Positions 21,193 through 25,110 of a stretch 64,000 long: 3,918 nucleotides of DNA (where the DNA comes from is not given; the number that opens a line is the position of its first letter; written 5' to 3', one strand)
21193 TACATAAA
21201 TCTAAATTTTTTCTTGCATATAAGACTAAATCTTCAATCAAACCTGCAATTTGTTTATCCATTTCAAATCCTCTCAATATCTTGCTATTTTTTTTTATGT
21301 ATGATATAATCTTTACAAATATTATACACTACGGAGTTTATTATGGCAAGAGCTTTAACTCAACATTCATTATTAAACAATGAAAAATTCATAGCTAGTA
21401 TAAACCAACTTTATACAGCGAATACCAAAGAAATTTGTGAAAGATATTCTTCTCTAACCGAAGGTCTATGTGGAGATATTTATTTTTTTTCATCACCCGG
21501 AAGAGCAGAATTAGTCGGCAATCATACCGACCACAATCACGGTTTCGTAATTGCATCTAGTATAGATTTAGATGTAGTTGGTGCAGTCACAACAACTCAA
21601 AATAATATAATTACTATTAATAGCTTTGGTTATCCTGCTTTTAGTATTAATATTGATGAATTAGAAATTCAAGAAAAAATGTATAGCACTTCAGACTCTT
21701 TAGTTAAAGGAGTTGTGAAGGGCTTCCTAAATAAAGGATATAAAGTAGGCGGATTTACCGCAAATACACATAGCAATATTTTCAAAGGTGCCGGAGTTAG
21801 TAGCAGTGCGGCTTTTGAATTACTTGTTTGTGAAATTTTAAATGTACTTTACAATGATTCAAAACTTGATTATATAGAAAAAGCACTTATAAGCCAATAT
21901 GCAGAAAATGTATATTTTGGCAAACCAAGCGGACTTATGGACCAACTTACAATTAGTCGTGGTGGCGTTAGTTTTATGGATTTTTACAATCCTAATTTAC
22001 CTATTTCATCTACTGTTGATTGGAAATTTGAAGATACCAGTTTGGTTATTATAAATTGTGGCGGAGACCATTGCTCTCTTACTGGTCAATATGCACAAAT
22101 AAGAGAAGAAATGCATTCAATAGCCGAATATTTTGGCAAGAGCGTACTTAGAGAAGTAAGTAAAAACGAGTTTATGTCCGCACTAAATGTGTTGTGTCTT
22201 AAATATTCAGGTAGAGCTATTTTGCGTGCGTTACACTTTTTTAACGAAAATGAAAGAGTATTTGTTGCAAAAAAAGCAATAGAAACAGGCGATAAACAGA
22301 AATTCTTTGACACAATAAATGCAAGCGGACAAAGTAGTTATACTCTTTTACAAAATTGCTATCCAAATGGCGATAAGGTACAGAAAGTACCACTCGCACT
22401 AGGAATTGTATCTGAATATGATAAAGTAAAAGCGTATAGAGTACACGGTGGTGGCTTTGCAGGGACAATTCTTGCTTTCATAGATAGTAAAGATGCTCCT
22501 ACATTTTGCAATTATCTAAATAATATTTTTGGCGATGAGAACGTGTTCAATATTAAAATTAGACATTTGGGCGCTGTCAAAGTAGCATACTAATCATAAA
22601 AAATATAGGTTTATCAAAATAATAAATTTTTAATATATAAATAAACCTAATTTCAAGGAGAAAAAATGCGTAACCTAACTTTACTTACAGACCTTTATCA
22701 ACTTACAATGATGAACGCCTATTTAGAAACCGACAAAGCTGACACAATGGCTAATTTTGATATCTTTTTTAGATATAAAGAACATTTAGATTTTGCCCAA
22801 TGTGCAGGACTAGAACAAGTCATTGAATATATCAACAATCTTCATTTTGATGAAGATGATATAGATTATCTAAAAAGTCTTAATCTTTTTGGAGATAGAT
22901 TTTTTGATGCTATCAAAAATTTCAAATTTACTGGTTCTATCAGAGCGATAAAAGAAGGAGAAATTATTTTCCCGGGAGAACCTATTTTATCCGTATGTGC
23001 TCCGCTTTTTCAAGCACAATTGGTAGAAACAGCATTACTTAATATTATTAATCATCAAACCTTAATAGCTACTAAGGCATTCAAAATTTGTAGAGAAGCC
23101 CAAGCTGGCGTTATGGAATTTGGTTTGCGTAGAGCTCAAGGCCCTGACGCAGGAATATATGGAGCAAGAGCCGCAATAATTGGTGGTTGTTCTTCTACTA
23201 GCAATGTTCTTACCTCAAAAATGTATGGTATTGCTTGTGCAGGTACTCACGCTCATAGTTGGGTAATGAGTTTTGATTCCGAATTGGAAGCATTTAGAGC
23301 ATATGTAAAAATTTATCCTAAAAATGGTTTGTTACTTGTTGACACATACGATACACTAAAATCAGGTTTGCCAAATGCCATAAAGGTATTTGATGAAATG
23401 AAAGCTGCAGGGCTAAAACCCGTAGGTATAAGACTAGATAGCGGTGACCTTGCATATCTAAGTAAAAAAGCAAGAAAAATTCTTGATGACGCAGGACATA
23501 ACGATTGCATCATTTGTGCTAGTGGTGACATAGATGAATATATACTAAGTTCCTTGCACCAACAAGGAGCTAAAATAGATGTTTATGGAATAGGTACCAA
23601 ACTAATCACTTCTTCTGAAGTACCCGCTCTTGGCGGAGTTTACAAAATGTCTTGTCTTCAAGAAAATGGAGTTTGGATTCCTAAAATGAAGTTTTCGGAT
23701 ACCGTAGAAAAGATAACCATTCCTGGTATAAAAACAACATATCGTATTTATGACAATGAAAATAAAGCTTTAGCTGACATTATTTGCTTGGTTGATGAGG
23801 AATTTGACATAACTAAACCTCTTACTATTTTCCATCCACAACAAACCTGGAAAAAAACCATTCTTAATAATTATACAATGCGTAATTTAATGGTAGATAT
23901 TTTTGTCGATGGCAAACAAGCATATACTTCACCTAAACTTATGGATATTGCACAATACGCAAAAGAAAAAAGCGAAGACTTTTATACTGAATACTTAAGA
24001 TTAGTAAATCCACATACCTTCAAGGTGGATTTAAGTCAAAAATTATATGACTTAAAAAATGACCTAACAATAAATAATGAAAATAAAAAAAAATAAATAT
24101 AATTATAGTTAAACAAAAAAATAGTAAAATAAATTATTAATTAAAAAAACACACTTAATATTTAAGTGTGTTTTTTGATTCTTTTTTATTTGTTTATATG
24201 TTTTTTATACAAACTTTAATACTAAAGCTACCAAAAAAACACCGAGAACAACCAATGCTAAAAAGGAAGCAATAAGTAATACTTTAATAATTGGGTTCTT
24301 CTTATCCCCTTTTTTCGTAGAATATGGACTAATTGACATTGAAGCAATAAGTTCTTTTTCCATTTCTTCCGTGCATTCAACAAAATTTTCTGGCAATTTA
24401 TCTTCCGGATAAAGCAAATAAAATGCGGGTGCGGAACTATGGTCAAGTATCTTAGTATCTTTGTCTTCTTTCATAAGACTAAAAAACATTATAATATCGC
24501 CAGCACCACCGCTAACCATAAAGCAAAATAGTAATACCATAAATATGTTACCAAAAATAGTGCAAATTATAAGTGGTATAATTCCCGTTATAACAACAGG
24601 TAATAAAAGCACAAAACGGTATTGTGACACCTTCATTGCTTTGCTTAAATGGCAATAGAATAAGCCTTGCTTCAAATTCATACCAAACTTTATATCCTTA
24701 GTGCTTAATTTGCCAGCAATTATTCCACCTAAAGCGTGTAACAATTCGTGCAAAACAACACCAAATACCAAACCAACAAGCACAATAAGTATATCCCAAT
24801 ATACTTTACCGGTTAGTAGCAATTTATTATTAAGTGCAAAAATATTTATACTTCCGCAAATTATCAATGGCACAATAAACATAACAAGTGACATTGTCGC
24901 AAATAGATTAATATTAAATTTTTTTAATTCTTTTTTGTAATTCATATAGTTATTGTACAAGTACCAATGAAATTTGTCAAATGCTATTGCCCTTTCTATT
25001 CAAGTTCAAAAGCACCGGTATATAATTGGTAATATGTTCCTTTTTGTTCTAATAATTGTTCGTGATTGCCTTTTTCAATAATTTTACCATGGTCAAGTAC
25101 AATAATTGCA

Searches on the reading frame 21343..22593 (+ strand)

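Call 70: search_protein_families(library=pfam, proteins=[window:21343-22593:+], max_evalue=0.00001)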
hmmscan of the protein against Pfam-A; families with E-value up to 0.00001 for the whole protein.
window:21343-22593:+ (416 aa): 2 families
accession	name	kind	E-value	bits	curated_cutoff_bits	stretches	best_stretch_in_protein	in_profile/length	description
PF10509.15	GalKase_gal_bdg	-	1.7e-13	50.3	23.1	1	47-83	12-48/49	Galactokinase galactose-binding signature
PF00288.32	GHMP_kinases_N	-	5e-12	46.3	22.3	1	120-208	2-87/87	GHMP kinases N terminal domain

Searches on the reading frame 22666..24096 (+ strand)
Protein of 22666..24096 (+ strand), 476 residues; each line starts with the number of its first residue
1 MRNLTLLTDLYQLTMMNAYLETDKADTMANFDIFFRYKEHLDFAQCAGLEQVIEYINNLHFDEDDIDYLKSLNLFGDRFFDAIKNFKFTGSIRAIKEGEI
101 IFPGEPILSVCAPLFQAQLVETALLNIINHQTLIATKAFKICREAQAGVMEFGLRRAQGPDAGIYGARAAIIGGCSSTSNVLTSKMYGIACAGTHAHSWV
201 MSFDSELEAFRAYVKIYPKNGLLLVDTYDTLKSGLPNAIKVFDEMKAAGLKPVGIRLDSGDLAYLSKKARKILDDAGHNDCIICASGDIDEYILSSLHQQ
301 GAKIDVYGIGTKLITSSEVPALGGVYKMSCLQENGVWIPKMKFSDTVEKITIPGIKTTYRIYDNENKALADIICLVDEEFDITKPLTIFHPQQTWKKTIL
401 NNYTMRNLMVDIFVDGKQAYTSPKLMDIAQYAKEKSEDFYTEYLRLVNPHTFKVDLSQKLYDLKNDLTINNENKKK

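Call 70: search_protein_families(library=pfam, proteins=[window:22666-24096:+], max_evalue=0.00001)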
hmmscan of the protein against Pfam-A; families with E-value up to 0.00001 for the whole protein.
window:22666-24096:+ (476 aa): 3 families
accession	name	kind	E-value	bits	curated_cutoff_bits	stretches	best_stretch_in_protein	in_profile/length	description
PF17767.7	NAPRTase_N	-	1.5e-37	129.1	32.6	1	6-129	1-125/125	Nicotinate phosphoribosyltransferase (NAPRTase) N-terminal domain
PF17956.6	NAPRTase_C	-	5.6e-33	114.2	23.3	1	356-464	2-111/111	Nicotinate phosphoribosyltransferase C-terminal domain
PF04095.22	NAPRTase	-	3.4e-07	30.7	20.8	1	149-338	3-203/239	Nicotinate phosphoribosyltransferase (NAPRTase) family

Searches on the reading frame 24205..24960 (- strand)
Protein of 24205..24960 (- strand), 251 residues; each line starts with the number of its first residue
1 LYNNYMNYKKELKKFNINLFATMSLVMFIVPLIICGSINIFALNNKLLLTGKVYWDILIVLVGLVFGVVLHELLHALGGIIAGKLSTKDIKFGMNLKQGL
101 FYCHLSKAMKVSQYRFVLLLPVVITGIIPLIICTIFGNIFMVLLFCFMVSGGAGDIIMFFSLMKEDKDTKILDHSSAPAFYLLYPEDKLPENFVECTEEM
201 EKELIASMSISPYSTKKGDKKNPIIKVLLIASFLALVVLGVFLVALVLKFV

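Call 70: search_protein_families(library=pfam, proteins=[window:24205-24960:-], max_evalue=0.00001)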
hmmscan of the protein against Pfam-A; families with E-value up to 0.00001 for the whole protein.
window:24205-24960:- (251 aa): 1 family
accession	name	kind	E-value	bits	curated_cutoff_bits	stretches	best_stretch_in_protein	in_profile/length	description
PF11667.14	DUF3267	-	8.5e-20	71.6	27.1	1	65-168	2-106/108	Putative zincin peptidase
